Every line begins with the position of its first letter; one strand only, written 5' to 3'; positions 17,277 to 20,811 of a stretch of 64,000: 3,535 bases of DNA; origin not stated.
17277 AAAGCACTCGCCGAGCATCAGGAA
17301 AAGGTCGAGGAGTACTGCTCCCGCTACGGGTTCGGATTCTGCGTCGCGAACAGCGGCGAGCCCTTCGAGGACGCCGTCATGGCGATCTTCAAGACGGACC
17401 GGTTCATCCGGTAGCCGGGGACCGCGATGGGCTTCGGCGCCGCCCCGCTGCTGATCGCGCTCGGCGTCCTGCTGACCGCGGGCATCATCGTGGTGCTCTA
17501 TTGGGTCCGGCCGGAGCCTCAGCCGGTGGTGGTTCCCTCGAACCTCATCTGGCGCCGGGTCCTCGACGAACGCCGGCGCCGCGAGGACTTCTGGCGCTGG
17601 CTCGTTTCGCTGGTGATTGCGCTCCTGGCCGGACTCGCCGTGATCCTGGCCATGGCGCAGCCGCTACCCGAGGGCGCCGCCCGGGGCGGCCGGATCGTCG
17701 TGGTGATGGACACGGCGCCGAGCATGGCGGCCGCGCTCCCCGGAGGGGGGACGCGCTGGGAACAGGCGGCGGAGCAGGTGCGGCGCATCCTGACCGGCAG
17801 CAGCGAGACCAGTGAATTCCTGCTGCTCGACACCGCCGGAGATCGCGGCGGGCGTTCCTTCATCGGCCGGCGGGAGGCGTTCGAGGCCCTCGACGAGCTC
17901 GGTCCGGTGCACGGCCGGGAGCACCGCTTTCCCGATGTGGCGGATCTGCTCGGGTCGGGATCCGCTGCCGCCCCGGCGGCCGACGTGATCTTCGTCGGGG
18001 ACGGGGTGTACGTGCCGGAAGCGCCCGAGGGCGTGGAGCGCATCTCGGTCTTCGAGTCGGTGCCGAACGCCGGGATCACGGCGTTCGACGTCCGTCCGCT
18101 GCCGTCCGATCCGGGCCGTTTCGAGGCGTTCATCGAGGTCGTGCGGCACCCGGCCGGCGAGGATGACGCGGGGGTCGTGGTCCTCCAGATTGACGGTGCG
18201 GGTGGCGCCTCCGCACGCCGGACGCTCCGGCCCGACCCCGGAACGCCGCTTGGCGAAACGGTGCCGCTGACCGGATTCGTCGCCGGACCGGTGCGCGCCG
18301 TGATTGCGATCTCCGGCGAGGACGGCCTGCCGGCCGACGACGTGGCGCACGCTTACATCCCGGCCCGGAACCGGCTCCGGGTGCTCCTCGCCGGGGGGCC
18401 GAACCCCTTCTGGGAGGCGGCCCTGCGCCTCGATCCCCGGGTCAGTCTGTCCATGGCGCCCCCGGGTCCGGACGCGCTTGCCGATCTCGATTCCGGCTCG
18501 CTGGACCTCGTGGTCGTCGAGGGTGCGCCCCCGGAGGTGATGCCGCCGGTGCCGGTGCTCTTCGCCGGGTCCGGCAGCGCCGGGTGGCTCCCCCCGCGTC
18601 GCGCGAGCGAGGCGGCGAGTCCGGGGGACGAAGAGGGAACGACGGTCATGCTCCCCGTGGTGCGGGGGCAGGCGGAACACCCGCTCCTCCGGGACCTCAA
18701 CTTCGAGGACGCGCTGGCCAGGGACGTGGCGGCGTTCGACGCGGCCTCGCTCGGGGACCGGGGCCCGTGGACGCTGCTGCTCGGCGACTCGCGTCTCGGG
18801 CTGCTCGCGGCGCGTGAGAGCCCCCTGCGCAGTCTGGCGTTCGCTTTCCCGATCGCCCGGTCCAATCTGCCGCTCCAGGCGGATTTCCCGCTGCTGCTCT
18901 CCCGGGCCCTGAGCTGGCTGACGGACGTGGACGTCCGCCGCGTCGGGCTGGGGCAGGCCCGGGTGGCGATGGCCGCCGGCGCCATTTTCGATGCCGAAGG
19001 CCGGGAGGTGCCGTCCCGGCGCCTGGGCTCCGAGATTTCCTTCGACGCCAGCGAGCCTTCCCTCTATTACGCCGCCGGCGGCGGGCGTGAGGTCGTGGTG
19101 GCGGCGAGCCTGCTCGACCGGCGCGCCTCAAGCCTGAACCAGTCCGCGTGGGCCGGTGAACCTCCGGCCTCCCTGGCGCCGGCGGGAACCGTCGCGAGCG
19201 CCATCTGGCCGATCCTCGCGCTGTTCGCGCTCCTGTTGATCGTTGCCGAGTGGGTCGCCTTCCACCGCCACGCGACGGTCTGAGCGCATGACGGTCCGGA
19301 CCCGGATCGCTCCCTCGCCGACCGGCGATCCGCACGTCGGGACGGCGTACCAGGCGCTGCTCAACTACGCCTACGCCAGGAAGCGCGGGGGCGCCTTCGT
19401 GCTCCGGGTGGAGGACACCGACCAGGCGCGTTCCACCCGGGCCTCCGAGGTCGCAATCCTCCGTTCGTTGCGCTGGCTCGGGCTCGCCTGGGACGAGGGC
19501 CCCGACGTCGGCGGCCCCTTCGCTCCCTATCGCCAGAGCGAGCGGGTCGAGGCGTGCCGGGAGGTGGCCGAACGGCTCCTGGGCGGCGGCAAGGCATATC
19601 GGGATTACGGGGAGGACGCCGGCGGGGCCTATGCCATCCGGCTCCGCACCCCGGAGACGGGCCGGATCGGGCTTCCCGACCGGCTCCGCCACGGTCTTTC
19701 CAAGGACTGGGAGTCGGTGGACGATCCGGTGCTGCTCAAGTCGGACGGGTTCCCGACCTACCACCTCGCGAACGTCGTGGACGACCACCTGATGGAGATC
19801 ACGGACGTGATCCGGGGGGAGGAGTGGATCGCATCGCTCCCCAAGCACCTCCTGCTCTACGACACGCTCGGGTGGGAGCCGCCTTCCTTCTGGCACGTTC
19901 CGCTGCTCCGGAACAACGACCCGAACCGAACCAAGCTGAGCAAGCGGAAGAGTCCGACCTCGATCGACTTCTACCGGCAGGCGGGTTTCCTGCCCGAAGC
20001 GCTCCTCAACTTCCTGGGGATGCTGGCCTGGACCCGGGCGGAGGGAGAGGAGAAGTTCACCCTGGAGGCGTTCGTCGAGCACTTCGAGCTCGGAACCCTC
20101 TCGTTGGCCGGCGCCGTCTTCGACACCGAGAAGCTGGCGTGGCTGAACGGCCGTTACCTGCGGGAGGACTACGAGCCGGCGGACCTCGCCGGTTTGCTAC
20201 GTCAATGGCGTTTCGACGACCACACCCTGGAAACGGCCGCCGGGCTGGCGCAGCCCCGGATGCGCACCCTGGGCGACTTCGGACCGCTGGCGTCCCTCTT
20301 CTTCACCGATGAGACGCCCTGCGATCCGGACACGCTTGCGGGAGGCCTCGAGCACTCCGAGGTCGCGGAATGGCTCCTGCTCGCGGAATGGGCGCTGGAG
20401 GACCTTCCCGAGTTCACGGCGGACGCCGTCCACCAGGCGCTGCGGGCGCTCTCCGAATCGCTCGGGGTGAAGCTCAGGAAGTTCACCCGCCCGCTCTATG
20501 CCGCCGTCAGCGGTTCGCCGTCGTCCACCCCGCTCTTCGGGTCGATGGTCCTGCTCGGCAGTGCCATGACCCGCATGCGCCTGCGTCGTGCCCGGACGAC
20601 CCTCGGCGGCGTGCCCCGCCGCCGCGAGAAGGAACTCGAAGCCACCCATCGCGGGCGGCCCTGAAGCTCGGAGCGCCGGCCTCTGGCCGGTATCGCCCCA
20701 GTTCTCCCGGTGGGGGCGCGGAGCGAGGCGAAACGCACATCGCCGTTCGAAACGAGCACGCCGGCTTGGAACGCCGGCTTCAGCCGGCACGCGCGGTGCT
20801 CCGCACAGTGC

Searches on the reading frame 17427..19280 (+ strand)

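Call 34: search_protein_families(library=pfam, proteins=[window:17427-19280:+], max_evalue=0.00001)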
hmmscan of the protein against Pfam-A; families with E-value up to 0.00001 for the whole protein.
window:17427-19280:+ (618 aa): 1 family
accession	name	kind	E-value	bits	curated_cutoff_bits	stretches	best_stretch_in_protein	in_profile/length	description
PF07584.16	BatA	-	4.4e-09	37.1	25.9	1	6-79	6-77/77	Aerotolerance regulator N-terminal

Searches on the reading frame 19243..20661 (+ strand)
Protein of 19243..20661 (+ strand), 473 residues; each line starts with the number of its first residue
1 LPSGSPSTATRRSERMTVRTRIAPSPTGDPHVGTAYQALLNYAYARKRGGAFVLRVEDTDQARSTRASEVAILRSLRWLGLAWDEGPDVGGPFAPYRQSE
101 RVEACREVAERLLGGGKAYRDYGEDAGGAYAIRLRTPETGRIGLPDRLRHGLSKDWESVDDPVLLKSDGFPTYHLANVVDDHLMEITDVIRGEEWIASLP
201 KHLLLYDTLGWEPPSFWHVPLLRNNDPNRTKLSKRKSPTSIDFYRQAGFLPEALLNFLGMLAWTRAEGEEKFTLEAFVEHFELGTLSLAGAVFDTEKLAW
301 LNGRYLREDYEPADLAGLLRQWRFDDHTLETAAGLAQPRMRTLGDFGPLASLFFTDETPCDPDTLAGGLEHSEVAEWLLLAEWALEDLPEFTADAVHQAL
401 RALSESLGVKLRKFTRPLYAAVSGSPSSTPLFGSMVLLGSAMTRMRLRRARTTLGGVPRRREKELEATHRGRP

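Call 34: search_protein_families(library=pfam, proteins=[window:19243-20661:+], max_evalue=0.00001)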
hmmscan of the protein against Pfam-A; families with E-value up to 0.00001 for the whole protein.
window:19243-20661:+ (473 aa): 2 families
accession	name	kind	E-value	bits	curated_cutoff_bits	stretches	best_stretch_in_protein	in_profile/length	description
PF00749.27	tRNA-synt_1c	-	7.2e-80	268.7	23.4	2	123-300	137-314/314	tRNA synthetases class I (E and Q), catalytic domain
PF19269.4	Anticodon_2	-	2.6e-27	96.4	23.6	1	315-450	2-140/141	Anticodon binding domain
